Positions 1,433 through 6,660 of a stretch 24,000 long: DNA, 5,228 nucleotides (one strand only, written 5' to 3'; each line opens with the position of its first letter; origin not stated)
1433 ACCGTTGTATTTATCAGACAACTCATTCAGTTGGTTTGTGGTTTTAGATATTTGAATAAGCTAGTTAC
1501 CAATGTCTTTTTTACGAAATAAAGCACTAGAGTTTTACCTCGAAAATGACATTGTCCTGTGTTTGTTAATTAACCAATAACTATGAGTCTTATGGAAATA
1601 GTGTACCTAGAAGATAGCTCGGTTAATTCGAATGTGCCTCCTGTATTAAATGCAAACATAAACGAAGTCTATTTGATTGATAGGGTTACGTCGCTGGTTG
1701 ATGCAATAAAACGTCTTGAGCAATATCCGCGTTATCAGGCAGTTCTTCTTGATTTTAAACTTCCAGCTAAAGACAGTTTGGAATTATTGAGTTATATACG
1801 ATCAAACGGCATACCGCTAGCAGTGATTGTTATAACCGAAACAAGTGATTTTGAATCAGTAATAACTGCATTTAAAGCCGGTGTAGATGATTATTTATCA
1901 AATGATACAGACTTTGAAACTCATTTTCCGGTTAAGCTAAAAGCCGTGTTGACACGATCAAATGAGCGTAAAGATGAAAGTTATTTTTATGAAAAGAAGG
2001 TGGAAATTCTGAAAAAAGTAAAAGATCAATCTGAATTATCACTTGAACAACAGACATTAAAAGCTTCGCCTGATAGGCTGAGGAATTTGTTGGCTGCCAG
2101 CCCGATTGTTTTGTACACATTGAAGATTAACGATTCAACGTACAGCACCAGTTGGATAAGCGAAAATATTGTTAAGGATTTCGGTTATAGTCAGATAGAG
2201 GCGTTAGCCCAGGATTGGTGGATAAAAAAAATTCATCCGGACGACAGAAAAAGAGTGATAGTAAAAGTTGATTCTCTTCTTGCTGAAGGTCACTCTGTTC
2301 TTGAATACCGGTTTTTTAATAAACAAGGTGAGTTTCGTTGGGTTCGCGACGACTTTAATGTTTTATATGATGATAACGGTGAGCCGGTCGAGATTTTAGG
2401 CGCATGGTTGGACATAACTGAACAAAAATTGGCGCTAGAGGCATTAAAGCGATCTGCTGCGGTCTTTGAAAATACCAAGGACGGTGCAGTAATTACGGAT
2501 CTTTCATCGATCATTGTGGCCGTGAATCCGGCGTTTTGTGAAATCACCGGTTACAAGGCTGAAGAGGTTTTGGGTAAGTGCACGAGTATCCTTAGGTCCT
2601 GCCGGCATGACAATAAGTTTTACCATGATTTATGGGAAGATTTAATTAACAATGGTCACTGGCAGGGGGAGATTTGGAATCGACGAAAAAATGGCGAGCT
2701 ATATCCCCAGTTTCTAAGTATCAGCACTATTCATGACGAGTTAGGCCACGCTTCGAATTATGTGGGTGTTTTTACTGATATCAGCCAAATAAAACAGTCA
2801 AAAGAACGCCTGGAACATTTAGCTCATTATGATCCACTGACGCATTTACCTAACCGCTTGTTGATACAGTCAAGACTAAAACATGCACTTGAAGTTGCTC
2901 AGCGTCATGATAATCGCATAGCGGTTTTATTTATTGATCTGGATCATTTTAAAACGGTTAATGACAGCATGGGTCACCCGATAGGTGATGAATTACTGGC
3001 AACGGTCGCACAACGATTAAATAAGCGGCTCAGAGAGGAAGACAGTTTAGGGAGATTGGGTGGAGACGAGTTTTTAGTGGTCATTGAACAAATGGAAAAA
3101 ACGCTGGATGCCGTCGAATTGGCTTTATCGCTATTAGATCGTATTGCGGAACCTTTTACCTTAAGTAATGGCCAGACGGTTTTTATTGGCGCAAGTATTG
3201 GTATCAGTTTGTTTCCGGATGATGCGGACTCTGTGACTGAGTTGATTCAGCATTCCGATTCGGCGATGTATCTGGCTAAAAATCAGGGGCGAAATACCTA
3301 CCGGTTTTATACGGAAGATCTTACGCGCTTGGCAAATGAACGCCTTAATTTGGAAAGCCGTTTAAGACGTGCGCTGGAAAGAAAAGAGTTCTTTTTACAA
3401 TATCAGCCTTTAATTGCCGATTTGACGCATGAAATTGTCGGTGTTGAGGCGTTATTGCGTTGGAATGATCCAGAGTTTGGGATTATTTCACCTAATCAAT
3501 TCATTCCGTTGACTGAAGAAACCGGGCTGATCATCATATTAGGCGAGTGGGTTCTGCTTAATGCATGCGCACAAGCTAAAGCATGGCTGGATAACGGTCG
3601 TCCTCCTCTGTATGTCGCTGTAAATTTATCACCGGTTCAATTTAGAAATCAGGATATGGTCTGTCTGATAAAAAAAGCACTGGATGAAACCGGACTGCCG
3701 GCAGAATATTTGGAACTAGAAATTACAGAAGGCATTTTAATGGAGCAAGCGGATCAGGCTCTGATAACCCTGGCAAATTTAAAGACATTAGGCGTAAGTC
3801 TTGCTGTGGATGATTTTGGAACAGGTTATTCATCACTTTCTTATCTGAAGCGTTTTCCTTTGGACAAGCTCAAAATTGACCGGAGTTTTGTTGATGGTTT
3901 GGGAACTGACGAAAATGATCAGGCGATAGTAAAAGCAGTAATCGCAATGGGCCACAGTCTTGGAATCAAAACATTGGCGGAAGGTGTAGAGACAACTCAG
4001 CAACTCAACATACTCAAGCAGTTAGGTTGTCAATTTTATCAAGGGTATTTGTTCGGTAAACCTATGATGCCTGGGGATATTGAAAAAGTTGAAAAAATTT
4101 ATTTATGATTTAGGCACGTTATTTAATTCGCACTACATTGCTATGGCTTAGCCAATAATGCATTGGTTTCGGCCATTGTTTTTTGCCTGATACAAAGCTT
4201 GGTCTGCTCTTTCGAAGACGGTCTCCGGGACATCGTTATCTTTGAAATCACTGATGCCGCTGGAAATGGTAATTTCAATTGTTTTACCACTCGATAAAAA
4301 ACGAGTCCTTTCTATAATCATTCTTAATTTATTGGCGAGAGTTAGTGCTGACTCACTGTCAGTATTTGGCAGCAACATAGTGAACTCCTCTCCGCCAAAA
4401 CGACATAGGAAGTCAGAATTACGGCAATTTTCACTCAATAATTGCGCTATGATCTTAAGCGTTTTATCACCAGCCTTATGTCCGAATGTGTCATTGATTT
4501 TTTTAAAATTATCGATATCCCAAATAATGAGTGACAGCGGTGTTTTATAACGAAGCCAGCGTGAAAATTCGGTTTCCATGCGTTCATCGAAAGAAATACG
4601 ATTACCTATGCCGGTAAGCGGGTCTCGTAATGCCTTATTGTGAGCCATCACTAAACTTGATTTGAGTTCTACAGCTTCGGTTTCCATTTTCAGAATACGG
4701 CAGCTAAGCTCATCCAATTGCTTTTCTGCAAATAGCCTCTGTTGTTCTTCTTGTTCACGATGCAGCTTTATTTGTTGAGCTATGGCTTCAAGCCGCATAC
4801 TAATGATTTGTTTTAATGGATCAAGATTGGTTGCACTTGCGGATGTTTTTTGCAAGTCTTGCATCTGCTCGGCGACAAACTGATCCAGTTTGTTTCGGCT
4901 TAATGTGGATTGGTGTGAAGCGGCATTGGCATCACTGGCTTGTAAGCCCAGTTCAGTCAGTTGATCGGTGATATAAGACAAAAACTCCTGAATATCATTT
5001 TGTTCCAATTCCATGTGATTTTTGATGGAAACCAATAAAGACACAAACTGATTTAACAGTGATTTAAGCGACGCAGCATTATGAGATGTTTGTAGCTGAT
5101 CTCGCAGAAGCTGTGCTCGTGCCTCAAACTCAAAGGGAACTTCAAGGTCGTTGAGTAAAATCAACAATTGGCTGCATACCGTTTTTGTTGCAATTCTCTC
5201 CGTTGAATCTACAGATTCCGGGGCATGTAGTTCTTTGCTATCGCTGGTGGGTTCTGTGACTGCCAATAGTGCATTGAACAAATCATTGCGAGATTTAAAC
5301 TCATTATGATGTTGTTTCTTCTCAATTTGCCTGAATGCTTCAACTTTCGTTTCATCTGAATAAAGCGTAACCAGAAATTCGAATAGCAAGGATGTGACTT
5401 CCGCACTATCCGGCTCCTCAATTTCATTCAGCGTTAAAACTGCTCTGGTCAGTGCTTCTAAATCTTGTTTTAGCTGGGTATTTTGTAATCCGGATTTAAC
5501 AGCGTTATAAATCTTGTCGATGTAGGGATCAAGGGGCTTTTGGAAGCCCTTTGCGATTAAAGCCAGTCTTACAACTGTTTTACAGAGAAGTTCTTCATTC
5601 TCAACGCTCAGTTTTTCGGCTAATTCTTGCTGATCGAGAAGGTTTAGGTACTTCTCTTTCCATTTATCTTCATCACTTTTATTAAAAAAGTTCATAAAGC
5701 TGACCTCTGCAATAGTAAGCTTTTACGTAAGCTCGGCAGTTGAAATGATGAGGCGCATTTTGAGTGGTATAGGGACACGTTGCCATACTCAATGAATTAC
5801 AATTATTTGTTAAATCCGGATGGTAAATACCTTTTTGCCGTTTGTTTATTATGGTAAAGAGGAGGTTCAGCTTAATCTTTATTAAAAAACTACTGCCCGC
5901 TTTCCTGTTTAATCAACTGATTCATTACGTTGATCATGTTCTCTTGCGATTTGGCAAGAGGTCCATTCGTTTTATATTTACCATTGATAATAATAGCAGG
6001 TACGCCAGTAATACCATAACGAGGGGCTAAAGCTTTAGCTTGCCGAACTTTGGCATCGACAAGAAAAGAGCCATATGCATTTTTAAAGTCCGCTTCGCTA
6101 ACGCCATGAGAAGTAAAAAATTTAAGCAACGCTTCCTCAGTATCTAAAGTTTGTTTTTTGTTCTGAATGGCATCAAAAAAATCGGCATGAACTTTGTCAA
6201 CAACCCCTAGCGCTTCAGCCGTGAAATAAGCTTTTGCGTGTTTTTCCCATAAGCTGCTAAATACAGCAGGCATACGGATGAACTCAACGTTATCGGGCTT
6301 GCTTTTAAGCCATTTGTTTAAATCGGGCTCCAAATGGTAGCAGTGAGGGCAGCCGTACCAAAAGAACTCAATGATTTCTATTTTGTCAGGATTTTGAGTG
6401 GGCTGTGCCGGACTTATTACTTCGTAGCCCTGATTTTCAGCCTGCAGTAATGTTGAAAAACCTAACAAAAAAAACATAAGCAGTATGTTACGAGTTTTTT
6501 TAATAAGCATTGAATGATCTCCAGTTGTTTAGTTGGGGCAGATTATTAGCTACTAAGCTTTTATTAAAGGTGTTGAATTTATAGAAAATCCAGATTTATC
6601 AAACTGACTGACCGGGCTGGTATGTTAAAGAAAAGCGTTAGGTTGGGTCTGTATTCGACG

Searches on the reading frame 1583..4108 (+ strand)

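Call 10: search_protein_families(library=pfam, proteins=[window:1583-4108:+], max_evalue=0.001)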
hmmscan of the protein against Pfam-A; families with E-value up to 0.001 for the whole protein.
window:1583-4108:+ (841 aa): 8 families
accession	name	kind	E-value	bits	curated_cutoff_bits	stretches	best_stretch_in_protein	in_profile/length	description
PF00563.25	EAL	-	4.7e-75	252.4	31.3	1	593-827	3-236/236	EAL domain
PF00990.26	GGDEF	-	4.8e-49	166.7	23.8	1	414-571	1-160/161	Diguanylate cyclase, GGDEF domain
PF08447.18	PAS_3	-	1.9e-29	102.2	25.6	2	192-273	4-87/89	PAS fold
PF13426.13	PAS_9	-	2.3e-21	76.4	27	1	300-402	2-103/103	PAS domain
PF00989.32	PAS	-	2e-15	57.2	22.6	1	293-400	5-113/113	PAS fold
PF08448.16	PAS_4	-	3.1e-10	40.7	23.1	1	295-402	1-107/110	PAS fold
PF00072.30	Response_reg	-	6.6e-10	39.6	30.2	1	28-109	21-101/111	Response regulator receiver domain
PF13188.13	PAS_8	-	5.2e-07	29.8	21.8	1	290-337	2-46/65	PAS domain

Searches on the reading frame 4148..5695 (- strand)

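Call 10: search_protein_families(library=pfam, proteins=[window:4148-5695:-], max_evalue=0.001)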
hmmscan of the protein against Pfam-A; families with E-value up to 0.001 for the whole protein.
window:4148-5695:- (515 aa): 3 families
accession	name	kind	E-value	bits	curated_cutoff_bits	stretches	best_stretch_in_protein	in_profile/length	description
PF00990.26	GGDEF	-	1.3e-47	162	23.8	1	355-511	1-161/161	Diguanylate cyclase, GGDEF domain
PF20975.2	DGCcoil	-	1.5e-10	41.2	26.7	1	171-329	199-351/359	DGC-associated coil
PF24898.2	GGDEF_GdpP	-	0.00031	21.4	30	1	393-514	2-118/126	Cyclic-di-AMP phosphodiesterase GdpP-like, GGDEF domain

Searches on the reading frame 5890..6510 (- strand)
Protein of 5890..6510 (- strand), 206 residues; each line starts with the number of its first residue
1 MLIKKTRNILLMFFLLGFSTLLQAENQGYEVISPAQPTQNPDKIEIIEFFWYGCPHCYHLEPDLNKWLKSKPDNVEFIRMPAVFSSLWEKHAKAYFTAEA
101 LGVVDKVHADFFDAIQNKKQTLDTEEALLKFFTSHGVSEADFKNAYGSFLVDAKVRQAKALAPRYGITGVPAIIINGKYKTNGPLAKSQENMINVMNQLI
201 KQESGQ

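Call 10: search_protein_families(library=pfam, proteins=[window:5890-6510:-], max_evalue=0.001)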
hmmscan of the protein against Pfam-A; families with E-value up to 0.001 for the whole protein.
window:5890-6510:- (206 aa): 4 families
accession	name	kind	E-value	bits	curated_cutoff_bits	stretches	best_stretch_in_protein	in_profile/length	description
PF01323.26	DSBA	-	1.3e-19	71.2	25.6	1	88-182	85-178/191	DSBA-like thioredoxin domain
PF13462.12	Thioredoxin_4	-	8.8e-09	36.2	23.2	1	45-179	16-149/165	Thioredoxin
PF00085.26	Thioredoxin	-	2.1e-05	24.9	23.5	0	39-80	15-56/103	Thioredoxin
PF13192.12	Thioredoxin_3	-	3e-05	24.4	24.8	0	155-189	36-69/76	Thioredoxin domain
